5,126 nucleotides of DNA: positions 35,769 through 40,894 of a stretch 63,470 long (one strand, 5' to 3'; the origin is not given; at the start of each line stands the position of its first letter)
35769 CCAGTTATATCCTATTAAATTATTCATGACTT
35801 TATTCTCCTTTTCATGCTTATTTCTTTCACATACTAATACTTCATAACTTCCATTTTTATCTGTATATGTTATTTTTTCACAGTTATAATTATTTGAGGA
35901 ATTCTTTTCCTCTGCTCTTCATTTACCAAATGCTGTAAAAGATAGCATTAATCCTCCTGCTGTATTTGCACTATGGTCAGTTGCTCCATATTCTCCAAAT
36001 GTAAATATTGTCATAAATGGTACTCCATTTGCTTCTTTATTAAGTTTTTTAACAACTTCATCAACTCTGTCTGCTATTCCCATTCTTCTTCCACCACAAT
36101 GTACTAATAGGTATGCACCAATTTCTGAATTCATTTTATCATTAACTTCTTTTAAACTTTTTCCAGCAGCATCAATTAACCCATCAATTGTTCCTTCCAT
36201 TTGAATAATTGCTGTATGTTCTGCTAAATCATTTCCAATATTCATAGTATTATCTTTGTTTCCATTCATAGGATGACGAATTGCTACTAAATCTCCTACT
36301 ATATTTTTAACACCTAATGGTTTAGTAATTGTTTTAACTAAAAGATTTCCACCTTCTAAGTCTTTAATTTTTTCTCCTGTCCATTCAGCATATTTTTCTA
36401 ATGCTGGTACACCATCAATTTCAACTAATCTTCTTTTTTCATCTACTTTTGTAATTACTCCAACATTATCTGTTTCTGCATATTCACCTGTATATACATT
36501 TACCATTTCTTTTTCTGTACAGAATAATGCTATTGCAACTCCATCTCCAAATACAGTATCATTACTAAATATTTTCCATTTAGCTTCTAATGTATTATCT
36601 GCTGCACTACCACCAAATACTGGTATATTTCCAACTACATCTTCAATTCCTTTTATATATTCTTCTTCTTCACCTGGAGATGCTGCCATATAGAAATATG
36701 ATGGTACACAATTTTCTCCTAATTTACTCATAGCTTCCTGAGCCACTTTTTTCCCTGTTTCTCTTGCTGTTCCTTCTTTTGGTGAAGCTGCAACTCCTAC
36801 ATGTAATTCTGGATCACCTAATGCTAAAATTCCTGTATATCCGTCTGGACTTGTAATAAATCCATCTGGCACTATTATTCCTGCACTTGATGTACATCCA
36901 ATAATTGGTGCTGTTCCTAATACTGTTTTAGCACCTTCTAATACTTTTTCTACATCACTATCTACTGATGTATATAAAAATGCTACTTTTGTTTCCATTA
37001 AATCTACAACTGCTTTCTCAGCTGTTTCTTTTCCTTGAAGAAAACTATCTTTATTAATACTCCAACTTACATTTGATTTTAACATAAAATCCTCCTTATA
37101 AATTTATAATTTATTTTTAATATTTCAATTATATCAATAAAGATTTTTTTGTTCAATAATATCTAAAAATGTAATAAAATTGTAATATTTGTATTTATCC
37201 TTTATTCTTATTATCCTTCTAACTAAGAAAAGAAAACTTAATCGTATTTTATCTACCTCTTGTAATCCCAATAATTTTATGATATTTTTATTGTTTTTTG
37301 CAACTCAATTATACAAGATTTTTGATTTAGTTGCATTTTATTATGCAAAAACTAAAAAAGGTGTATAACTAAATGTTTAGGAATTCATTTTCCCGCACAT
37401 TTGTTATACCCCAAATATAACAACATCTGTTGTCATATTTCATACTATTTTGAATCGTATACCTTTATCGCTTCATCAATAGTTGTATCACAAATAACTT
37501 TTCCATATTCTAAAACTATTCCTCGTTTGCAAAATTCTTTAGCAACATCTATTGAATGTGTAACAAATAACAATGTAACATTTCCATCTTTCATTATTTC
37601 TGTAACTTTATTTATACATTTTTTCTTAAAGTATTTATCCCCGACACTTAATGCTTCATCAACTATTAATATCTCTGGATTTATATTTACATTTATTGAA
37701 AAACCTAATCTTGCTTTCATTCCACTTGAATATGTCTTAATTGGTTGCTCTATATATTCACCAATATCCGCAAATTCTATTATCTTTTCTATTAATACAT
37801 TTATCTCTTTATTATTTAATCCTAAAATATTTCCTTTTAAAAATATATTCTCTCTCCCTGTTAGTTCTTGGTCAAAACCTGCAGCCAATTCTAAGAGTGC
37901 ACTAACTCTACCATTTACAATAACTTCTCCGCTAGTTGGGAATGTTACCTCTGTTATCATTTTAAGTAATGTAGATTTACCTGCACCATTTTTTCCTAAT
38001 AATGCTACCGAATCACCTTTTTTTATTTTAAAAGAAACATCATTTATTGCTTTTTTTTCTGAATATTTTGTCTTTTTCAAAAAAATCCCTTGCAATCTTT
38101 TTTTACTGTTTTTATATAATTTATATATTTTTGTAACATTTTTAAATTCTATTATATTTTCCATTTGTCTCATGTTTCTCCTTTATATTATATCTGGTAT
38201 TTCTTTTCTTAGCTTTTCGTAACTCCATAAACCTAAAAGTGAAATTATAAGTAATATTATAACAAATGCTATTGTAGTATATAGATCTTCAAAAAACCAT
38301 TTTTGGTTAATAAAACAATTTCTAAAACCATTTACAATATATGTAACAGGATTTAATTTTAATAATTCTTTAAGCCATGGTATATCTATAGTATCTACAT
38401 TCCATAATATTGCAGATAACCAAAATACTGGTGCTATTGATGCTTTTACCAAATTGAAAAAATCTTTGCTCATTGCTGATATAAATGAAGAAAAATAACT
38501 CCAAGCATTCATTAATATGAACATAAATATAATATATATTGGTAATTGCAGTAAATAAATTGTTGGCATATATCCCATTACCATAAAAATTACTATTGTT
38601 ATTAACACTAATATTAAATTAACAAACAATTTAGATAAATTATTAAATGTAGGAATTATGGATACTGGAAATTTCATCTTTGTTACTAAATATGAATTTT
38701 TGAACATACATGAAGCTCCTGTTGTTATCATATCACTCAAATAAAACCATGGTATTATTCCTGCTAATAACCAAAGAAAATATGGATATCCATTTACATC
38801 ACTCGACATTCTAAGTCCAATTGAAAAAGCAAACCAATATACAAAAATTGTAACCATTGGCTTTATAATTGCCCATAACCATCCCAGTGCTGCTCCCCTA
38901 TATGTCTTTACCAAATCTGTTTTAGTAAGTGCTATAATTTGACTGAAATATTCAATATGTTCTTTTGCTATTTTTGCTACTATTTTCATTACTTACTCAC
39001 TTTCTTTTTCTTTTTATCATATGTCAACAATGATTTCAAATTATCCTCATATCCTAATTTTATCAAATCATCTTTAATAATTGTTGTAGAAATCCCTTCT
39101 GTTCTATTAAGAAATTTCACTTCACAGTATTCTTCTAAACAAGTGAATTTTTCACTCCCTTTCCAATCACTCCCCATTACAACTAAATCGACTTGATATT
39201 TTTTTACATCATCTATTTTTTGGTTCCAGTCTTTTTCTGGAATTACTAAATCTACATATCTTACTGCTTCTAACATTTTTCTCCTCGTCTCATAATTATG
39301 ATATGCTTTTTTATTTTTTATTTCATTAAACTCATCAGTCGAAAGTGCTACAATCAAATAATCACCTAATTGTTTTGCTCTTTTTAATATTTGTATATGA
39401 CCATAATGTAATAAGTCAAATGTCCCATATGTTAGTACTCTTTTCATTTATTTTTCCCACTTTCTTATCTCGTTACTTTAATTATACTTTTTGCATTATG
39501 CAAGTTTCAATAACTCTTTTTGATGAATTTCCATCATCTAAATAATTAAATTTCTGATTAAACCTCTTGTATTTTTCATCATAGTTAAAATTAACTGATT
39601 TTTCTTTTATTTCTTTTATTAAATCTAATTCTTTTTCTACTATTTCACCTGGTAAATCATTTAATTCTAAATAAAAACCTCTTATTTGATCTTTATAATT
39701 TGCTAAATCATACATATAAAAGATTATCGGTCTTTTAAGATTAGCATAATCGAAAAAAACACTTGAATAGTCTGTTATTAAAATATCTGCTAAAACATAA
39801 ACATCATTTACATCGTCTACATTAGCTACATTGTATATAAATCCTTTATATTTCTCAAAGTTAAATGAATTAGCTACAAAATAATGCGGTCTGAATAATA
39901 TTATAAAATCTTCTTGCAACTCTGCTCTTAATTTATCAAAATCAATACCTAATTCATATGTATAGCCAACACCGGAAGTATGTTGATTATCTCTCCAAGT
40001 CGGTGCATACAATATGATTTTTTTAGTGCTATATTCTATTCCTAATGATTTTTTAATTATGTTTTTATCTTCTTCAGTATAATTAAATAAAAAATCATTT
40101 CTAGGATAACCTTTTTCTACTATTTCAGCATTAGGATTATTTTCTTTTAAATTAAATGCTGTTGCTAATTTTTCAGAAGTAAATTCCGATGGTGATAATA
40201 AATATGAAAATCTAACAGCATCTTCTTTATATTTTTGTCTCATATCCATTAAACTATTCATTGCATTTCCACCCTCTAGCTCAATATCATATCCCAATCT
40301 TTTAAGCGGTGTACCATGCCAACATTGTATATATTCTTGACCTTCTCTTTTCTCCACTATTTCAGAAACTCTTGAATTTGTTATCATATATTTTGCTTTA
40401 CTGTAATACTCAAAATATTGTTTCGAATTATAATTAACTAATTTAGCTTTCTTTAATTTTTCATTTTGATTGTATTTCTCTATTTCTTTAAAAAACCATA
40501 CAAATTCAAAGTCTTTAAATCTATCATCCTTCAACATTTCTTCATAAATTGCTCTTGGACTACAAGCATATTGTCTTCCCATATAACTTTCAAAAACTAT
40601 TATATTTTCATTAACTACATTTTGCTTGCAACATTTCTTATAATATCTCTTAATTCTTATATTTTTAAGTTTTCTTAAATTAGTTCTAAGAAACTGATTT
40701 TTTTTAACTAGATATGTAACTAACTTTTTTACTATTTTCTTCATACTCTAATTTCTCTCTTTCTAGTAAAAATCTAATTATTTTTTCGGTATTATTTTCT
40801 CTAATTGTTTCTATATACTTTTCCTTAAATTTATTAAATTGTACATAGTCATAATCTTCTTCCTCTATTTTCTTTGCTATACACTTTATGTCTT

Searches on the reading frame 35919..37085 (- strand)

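Call 24: search_protein_families(library=pfam, proteins=[window:35919-37085:-], max_evalue=0.001)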
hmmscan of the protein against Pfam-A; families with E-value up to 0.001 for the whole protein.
window:35919-37085:- (388 aa): 2 families
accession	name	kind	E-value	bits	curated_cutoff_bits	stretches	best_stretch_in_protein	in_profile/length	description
PF08495.15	FIST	-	2.8e-28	99.5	23.2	1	34-225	2-188/189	FIST N domain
PF10442.14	FIST_C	-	2.8e-21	76.5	28.5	1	228-367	1-130/131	FIST C domain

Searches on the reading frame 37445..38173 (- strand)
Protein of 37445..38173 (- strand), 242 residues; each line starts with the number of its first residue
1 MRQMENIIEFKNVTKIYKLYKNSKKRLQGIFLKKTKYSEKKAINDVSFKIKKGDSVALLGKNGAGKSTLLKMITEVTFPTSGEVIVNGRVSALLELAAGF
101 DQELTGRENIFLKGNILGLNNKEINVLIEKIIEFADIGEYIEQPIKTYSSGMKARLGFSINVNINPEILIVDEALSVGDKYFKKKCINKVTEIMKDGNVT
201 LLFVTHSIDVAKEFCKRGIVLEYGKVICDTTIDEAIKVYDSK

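Call 24: search_protein_families(library=pfam, proteins=[window:37445-38173:-], max_evalue=0.001)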
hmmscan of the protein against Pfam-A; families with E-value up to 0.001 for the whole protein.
window:37445-38173:- (242 aa): 3 families
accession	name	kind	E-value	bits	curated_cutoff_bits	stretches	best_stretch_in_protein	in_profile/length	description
PF00005.33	ABC_tran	-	1.8e-21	77.6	25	1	44-175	2-136/137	ABC transporter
PF13555.12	AAA_29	-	6.2e-05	23.1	27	1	44-81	13-50/61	P-loop containing region of AAA domain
PF03193.22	RsgA_GTPase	-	0.00075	19.8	30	1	24-75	76-128/174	RsgA GTPase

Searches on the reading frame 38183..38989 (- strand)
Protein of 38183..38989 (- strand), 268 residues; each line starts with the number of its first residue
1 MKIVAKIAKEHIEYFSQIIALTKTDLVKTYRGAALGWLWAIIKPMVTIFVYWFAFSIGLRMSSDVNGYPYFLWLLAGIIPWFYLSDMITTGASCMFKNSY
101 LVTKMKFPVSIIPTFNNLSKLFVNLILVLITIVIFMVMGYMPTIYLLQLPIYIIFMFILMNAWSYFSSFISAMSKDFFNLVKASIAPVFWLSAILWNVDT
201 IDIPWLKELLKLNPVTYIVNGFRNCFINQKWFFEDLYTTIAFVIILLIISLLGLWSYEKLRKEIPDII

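Call 24: search_protein_families(library=pfam, proteins=[window:38183-38989:-], max_evalue=0.001)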
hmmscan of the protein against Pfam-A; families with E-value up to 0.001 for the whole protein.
window:38183-38989:- (268 aa): 1 family
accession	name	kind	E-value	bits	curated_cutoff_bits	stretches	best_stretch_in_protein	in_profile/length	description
PF01061.29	ABC2_membrane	-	2e-17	63.9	26.9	1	17-226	2-210/211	ABC-2 type transporter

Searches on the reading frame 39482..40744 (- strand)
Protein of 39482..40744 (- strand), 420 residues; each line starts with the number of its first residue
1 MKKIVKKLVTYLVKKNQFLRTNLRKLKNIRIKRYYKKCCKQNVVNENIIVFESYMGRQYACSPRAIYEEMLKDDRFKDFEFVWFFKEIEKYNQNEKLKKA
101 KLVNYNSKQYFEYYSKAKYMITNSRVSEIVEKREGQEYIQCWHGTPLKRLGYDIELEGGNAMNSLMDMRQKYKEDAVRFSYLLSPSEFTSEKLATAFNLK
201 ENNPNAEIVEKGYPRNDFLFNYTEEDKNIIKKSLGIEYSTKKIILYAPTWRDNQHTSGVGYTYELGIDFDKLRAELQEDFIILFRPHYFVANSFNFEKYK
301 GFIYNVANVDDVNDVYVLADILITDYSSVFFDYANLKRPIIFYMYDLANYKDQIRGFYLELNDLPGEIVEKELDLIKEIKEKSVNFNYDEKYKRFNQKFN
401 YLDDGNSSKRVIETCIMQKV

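Call 24: search_protein_families(library=pfam, proteins=[window:39482-40744:-], max_evalue=0.001)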
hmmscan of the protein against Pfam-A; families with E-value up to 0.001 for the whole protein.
window:39482-40744:- (420 aa): 1 family
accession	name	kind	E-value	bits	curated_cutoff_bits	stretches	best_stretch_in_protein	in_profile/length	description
PF04464.20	Glyphos_transf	-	2.9e-110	369.1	22.1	1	42-414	10-364/367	CDP-Glycerol:Poly(glycerophosphate) glycerophosphotransferase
